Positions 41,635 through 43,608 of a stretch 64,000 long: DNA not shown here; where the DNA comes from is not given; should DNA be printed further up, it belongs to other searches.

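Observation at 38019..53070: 15-kb co-directional locus coupling three non-Pyl MttB-family methyltransferases, a corrinoid protein and a pterin methyltransferase to an Opp/Dpp-type importer, an S9 peptidase and an M20 amidohydrolase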

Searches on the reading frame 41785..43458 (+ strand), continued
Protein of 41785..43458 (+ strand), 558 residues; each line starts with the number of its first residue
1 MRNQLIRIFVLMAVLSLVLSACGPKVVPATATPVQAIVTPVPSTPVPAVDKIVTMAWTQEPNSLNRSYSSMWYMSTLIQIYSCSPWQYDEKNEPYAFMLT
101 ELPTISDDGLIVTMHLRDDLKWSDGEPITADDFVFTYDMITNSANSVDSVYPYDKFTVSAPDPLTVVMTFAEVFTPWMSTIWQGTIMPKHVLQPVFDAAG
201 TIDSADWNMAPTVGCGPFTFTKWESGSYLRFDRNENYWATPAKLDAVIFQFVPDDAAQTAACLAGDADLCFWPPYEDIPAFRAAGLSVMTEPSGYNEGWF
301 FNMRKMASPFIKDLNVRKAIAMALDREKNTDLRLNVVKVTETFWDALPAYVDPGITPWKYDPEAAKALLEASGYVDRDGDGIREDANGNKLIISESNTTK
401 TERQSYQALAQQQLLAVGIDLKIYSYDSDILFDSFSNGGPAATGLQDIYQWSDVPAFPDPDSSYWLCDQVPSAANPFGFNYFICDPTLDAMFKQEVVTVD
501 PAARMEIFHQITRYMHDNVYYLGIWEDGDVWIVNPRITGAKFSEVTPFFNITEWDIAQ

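Call 24: find_related_loci(query=A1, collection=genome_contigs, flank=10000)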
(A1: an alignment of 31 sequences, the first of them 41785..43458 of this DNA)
Query A1 (558 aa) in genome_contigs; peptide patterns used: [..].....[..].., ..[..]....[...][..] (x = any residue, [..] = any of these).
600 stretches matched a pattern (row limit reached: there are more); 465 encode a relative of the query (tblastn E <= 1e-3); the best 80 are kept; 80 distinct loci.
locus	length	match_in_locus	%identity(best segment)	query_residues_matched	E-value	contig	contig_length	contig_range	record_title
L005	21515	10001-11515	70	51-556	0e+0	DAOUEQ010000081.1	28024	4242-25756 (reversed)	MAG TPA_asm: Anaerolineales bacterium isolate N6_298 k139_703232, whole genome shotgun sequence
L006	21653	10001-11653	65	9-558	0e+0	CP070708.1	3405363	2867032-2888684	MAG: Anaerolineaceae bacterium isolate bin52 chromosome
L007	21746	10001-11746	58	1-556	0e+0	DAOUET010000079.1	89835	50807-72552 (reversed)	MAG TPA_asm: Anaerolineales bacterium isolate N7_331 k137_1650838, whole genome shotgun sequence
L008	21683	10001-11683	56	8-556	0e+0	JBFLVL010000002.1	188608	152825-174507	MAG: Chloroflexota bacterium isolate MAG005 MAG005_2, whole genome shotgun sequence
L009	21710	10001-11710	54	1-558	0e+0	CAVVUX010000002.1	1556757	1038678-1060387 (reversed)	MAG: uncultured Chloroflexia bacterium isolate MFD03551.bin.2.8 genome assembly, contig: contig_22245, whole genome shot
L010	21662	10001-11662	56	5-558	0e+0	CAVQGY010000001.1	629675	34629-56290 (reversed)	MAG: uncultured Chloroflexia bacterium isolate MFD09964.bin.1.182 genome assembly, contig: contig_1179, whole genome sho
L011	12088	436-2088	54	20-558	0e+0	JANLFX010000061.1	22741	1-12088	MAG: Anaerolineae bacterium isolate A05DMB24 NODE_61_length_22741_cov_9.669929, whole genome shotgun sequence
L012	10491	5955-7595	52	2-558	0e+0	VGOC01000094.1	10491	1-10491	MAG: Chloroflexi bacterium isolate K_DeepCast_250m_m1_342 K_DeepCast_250m_m1_342_Ga0194125_10013717, whole genome shotgu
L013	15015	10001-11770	49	1-558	0e+0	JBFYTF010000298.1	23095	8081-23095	MAG: Anaerolineae bacterium isolate PPR_0259 PPR_0259._bin.108.fa_k121_1883038, whole genome shotgun sequence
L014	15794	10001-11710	49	14-558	0e+0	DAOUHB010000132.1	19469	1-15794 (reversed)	MAG TPA_asm: Anaerolineae bacterium isolate R89_289 k165_2230995, whole genome shotgun sequence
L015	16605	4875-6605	50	1-558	2e-180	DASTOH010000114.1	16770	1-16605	MAG TPA_asm: Anaerolineales bacterium isolate SMAG_U2165 k141_1051350, whole genome shotgun sequence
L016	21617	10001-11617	51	28-558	5e-177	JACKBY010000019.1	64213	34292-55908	MAG: Promineifilum sp. isolate HK-STAS-CHLO-33 HK-STAS-CHLO-33_19, whole genome shotgun sequence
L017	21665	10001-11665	51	8-556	7e-180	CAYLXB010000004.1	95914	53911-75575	MAG TPA_asm: uncultured Anaerolineaceae bacterium isolate SRP278314_co1_233 genome assembly, contig: NODE_263_length_959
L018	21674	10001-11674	47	2-556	2e-168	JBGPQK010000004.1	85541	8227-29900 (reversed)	MAG: Anaerolineae bacterium isolate OBJ1_062018_150_34 k141_126803_length_85541_cov_28.9347, whole genome shotgun sequen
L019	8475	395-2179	46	8-558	5e-167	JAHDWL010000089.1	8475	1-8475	MAG: Anaerolineae bacterium isolate CHL10 NODE_8279_length_8475_cov_6.915796, whole genome shotgun sequence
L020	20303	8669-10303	45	1-556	2e-162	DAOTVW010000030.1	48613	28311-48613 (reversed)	MAG TPA_asm: Anaerolineales bacterium isolate H111_85 k127_305167, whole genome shotgun sequence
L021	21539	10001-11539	50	51-558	4e-159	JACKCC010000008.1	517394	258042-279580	MAG: Ardenticatenaceae bacterium isolate HK-STAS-CHLO-37 HK-STAS-CHLO-37_8, whole genome shotgun sequence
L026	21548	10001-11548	48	51-558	2e-153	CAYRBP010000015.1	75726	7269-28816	MAG TPA_asm: uncultured Ardenticatenaceae bacterium isolate binchicken_co274_322 genome assembly, contig: NODE_886_lengt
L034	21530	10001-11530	48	54-556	6e-157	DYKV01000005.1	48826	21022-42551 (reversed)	MAG TPA_asm: Anaerolinea sp. isolate SulCav_AS07-7_45_67 SulCav_AS07_7_600_length_48826_cov_35_364889, whole genome shot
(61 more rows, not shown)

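Call 28: search_solved_structures(query=L001:15762-17549:+, max_evalue=0.00001)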
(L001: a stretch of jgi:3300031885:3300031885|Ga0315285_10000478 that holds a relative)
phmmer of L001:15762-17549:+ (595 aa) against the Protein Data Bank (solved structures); distinct sequences matched with E-value up to 0.00001: 139 (the best 60 are shown).
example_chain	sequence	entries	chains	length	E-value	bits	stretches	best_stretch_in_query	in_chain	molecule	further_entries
8wt1_A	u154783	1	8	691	5.3e-40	140.8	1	247-577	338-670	S9 family peptidase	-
5l8s_A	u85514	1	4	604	6.8e-38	133.8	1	18-591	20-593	Amino acyl peptidase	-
2qzp_A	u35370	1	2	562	9.1e-31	110.3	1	326-586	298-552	Acylamino-acid-releasing enzyme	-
1ve6_A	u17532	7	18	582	1e-30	110.1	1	327-586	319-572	Acylamino-acid-releasing enzyme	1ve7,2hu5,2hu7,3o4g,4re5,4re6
2hu8_A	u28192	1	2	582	2.7e-30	108.7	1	327-586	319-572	Acylamino-acid-releasing enzyme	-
3o4j_A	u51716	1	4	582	5e-30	107.8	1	327-586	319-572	Acylamino-acid-releasing enzyme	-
3o4h_A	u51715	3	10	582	1.3e-29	106.4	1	327-586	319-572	Acylamino-acid-releasing enzyme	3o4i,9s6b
2qr5_A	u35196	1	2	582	2.5e-29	105.5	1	327-586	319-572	Acylamino-acid-releasing enzyme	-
4hxe_B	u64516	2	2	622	4.3e-28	101.4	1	282-571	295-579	Putative uncharacterized protein PH0594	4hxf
4hxg_A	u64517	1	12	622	1.1e-27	100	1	282-571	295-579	Putative uncharacterized protein PH0594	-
3azo_A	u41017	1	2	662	2.4e-24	89.1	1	297-580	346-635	Aminopeptidase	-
3azp_A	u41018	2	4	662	6.2e-24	87.7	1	297-580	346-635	Aminopeptidase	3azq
7px8_A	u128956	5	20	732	4e-21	78.4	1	296-583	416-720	Acylamino-acid-releasing enzyme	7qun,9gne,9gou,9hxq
7c72_A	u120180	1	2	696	1.8e-20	76.2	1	366-588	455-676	Prolyl oligopeptidase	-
7ep9_G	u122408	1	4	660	1.3e-19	73.4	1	365-586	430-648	S9 family peptidase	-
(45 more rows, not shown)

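Call 29: search_solved_structures(query=L001:19222-20391:+, max_evalue=1e-20)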
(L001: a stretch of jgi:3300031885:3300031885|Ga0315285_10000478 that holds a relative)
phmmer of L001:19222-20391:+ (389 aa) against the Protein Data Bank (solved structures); distinct sequences matched with E-value up to 1e-20: 5.
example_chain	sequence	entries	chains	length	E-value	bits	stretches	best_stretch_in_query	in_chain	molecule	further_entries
1xmb_A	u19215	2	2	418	1.8e-73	250.9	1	4-385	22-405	IAA-amino acid hydrolase homolog 2 | IAA-amino acid hydrolase ILR1-like 2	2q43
1ysj_A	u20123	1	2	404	6e-68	232.7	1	9-382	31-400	protein yxeP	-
4ewt_A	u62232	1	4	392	2.8e-63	217.4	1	6-383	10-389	Peptidase, M20/M25/M40 family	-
6slf_A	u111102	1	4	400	1.6e-49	172.1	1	2-340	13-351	N-alpha-acyl-glutamine aminoacylase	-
3io1_A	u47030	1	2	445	1.7e-42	149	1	52-381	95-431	Aminobenzoyl-glutamate utilization protein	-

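Call 30: search_solved_structures(query=window:41785-43458:+, max_evalue=1e-10)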
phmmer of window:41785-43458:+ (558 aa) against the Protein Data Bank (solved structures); distinct sequences matched with E-value up to 1e-10: 63 (the best 60 are shown).
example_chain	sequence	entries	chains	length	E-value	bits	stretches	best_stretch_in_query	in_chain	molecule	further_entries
5isu_A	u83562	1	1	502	7.5e-35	123.6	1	57-547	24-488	Lmo0135 protein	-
1xoc_A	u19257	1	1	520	2.8e-29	105.2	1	60-557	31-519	Oligopeptide-binding protein appA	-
2noo_A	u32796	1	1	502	2.8e-25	92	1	53-537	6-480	Nickel-binding periplasmic protein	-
8efz_A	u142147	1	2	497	4.8e-25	91.2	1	86-432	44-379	Extracellular solute-binding protein family 5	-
6i3g_A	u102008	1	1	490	1.3e-24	89.8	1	108-554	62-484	ABC transporter, substrate-binding protein, family 5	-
9t0v_A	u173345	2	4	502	2.9e-24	88.6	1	54-537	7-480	Nickel-binding periplasmic protein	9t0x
3qim_A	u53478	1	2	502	4.2e-24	88.1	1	54-537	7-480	Nickel-binding periplasmic protein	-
3mzb_A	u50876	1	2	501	5.4e-24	87.7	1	54-537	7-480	Nickel-binding periplasmic protein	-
1zlq_A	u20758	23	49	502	5.4e-24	87.7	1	54-537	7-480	Nickel-binding periplasmic protein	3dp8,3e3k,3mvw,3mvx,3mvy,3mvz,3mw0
8spm_A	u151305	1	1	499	6.3e-24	87.5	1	54-537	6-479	Nickel ABC transporter, nickel/metallophore periplasmic binding protein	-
4oet_A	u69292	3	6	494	6.5e-24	87.5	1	99-423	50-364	Putative peptide ABC-transport system periplasmic peptide-binding protein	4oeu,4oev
1uiu_A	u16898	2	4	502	1.7e-23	86.1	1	54-537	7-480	Nickel-binding periplasmic protein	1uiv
4oer_A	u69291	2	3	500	3.5e-22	81.8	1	99-543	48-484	NikA protein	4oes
1uqw_A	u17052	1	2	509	1.5e-19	73.1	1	97-509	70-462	PUTATIVE BINDING PROTEIN YLIB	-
3m8u_A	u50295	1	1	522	2e-19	72.7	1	98-518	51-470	Heme-binding protein A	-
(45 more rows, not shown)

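Call 58: predict_structure(alignment_id=A1)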
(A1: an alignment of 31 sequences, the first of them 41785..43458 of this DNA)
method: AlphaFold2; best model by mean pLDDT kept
length: 558 residues; sequences in the alignment: 31
mean_pLDDT: 80.8   pTM: 0.73
mean pLDDT of the five models: 80.8, 80.2, 80.0, 79.0, 74.5
residues with pLDDT >= 90: 219; 70-90: 224; 50-70: 73; < 50: 42
segments of 3 or more residues with pLDDT < 50: 23-47, 430-441, 454-458
pLDDT, mean of each block of 10 residues (from residue 1): 75 79 41 34 52 88 68 73 84 86 88 95 95 89 63 77 94 68 80 78 69 89 90 92 94 88 93 85 91 79 88 97 92 85 83 93 98 95 96 83 79 96 73 43 72 51 72 67 86 80 87 94 85 91 78 87
secondary structure, 60 per line:
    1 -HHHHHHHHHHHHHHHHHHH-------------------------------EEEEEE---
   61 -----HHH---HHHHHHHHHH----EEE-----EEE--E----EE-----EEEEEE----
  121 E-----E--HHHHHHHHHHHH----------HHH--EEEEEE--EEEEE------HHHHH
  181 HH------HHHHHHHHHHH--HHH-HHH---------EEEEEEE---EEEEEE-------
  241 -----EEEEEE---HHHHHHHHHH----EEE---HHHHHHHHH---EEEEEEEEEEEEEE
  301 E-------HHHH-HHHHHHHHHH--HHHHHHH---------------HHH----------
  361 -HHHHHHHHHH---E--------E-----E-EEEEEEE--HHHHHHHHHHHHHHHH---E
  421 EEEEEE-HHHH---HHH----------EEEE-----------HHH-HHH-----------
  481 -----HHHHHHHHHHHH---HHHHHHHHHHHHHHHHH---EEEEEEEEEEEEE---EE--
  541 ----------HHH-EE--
elements in order: H2-20 E52-57 H72-81 E86-88 E94-96 E111-116 H130-141 E157-162 E165-169 H176-182 H189-199 E218-224 E228-233 E246-251 H255-264 E269-271 H275-283 E287-301 H309-312 H314-323 H326-332 H362-371 E392-398 H401-416 E420-426 H428-431 E448-451 H486-497 H501-517 E521-533

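Call 61: search_protein_families(library=pfam, proteins=[L020:14468-14887:+, L020:14823-16904:+, L020:16871-19198:+, L020:19297-20286:+, L016:15930-16553:+, L016:16583-18457:+, L016:18461-20029:+, L016:19762-21615:+, L010:18821-20053:+, L006:20815-21525:-], max_evalue=0.0001)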
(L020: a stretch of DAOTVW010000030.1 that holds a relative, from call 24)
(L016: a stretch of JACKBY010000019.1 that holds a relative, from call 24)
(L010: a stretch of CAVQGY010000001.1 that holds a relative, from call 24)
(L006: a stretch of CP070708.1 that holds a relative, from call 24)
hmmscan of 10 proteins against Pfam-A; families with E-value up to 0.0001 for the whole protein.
L020:14468-14887:+ (140 aa): 0 families

L020:14823-16904:+ (694 aa): 1 family
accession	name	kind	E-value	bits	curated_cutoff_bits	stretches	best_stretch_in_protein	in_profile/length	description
PF03063.25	Prismane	-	7.6e-160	533.4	27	1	72-637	1-512/513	Prismane/CO dehydrogenase family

L020:16871-19198:+ (776 aa): 3 families
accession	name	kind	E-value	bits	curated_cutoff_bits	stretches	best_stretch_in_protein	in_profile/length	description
PF19436.4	ACS_CODH_B_C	-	5.2e-111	370.5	25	1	533-776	1-245/245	ACS/CODH beta subunit C-terminal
PF03598.20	CdhC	-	4.1e-61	205.9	24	1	368-520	1-153/155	CO dehydrogenase/acetyl-CoA synthase complex beta subunit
PF18537.6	CODH_A_N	-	2.9e-28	98.1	32.2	1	39-126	3-83/83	Carbon monoxide dehydrogenase subunit alpha N-terminal domain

L020:19297-20286:+ (330 aa): 1 family
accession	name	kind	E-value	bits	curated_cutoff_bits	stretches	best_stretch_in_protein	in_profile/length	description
PF03599.22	CdhD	-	4.8e-38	131.4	24.8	1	24-310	3-243/387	CO dehydrogenase/acetyl-CoA synthase delta subunit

L016:15930-16553:+ (208 aa): 1 family
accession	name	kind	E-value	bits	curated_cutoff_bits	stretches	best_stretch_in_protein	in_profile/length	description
PF07883.17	Cupin_2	-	4.3e-12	46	27.2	1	39-105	4-68/70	Cupin domain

L016:16583-18457:+ (625 aa): 13 families
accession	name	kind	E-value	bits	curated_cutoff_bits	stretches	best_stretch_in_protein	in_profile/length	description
PF00326.27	Peptidase_S9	-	1.3e-48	165.7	22.6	1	420-623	7-210/213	Prolyl oligopeptidase family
PF07676.18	PD40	-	1.4e-29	101.8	20.9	2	235-256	15-37/38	WD40-like Beta Propeller Repeat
PF00561.26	Abhydrolase_1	-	4.6e-12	46.6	25.8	1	400-500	2-92/245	alpha/beta hydrolase fold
PF12146.15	Hydrolase_4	-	1.9e-10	40.9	27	1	552-605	186-236/239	Serine aminopeptidase, S33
PF25174.1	Beta-prop_THOC3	-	1.6e-09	37.7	305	1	102-339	10-236/272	THOC3 beta-propeller domain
PF01738.24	DLH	-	5.2e-09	36.5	21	1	460-613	76-199/217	Dienelactone hydrolase family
PF20434.5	BD-FAE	-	1.5e-08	34.8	26.8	1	459-583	68-215/215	BD-FAE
PF12894.13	ANAPC4_WD40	-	4.3e-08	33.7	22.9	0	235-310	2-73/91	Anaphase-promoting complex subunit 4 WD40 domain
PF07859.19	Abhydrolase_3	-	6.6e-07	29.7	25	1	459-603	53-209/210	alpha/beta hydrolase fold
PF02129.25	Peptidase_S15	-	1.2e-06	28.9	23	0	382-502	1-120/262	X-Pro dipeptidyl-peptidase (S15 family)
PF00930.27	DPPIV_N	-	1.4e-06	27.8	22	0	231-272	237-279/354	Dipeptidyl peptidase IV (DPP IV) N-terminal region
PF00400.38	WD40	-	4.8e-05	24.2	27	0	265-297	4-35/39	WD domain, G-beta repeat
PF10647.15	Gmad1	-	4.9e-05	23.7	20.5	0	212-310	3-100/251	Lipoprotein LpqB beta-propeller domain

L016:18461-20029:+ (523 aa): 1 family
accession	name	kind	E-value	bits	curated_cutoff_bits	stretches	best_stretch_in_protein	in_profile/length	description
PF06253.16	MTTB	-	3.5e-179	596.4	25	1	26-516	12-499/500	Trimethylamine methyltransferase (MTTB)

L016:19762-21615:+ (618 aa): 1 family
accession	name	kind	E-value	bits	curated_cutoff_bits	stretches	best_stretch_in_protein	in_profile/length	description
PF02633.19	Creatininase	-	1.4e-57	195.3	31.3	1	360-591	12-235/238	Creatinine amidohydrolase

L010:18821-20053:+ (411 aa): 1 family
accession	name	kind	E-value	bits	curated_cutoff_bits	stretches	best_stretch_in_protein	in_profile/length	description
PF10994.13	DUF2817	-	3.5e-64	217.9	23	1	42-393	1-339/341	Protein of unknown function (DUF2817)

L006:20815-21525:- (237 aa): 0 families

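Call 62: fold_search(model_id=the predicted structure, library=pdb)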
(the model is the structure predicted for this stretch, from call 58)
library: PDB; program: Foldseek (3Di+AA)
matches with E <= 10: 890; with E <= 0.001: 172
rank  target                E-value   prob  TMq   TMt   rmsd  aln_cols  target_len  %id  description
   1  1xoc_A                1.8e-37  1.00  0.73  0.80   4.3       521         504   22  The structure of the oligopeptide-binding protein, AppA, from Bacillus subtilis in complex with a nonapeptide. (released 2005-01-25)
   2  4oeu_A                5.9e-37  1.00  0.74  0.83   3.7       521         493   22  Crystal structure of NikZ from Campylobacter jejuni in complex with Ni(L-His) (released 2014-10-01)
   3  4oet_A                1.5e-35  1.00  0.78  0.87   3.1       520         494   22  Crystal structure of NikZ from Campylobacter jejuni, unliganded form (released 2014-10-01)
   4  5isu                  1.5e-35  1.00  0.75  0.85   3.6       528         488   24  2.2 Angstrom Crystal Structure of ABC Transporter Substrate Binding Protein CtaP (Lmo0135) from Listeria monocytogenes. (released 2016-03-23)
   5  3dp8_A                3.5e-35  1.00  0.73  0.81   3.9       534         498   21  Structural characterization of a putative endogenous metal chelator in the periplasmic nickel transporter NikA (nickel (released 2008-09-16)
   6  3mvw_B                5.2e-35  1.00  0.77  0.85   3.9       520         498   20  X-ray structure of a "NikA+Iron complex" hybrid, NikA/1 (released 2011-02-09)
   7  4dcx_B                7.7e-35  1.00  0.77  0.86   3.7       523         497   21  X-ray structure of NikA in complex with Fe(1R,2R)-N,N'-Bis(2-pyridylmethyl)-N,N'-dicarboxymethyl-1,2-cyclohexanediamin (released 2012-05-09)
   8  3mvx_A                1.1e-34  1.00  0.75  0.84   3.8       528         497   21  X-ray structure of the reduced NikA/1 hybrid, NikA/1-Red (released 2011-02-09)
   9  5on9_B                1.4e-34  1.00  0.77  0.86   3.6       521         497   20  Crystal structure of NikA in complex with reduced Fe-L1 (N-(2-hydroxybenzyl)-N'-(2-thiomethylbenzyl)-N,N'-ethylenediam (released 2017-12-13)
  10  2noo                  1.6e-34  1.00  0.73  0.81   4.3       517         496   21  Crystal Structure of Mutant NikA (released 2007-01-23)
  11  3e3k_B                3.5e-34  1.00  0.74  0.82   4.1       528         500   20  Structural characterization of a putative endogenous metal chelator in the periplasmic nickel transporter NikA (butane (released 2008-09-16)
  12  3dp8_B                3.9e-34  1.00  0.74  0.83   4.1       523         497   21  Structural characterization of a putative endogenous metal chelator in the periplasmic nickel transporter NikA (nickel (released 2008-09-16)
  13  4oer_A                4.1e-34  1.00  0.67  0.74   5.3       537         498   21  Crystal structure of NikA from Brucella suis, unliganded form (released 2014-10-01)
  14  1zlq_B                4.4e-34  1.00  0.75  0.83   3.9       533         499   20  Crystallographic and spectroscopic evidence for high affinity binding of Fe EDTA (H2O)- to the periplasmic nickel tran (released 2005-08-02)
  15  1zlq_A                5.8e-34  1.00  0.77  0.85   3.6       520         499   21  Crystallographic and spectroscopic evidence for high affinity binding of Fe EDTA (H2O)- to the periplasmic nickel tran (released 2005-08-02)
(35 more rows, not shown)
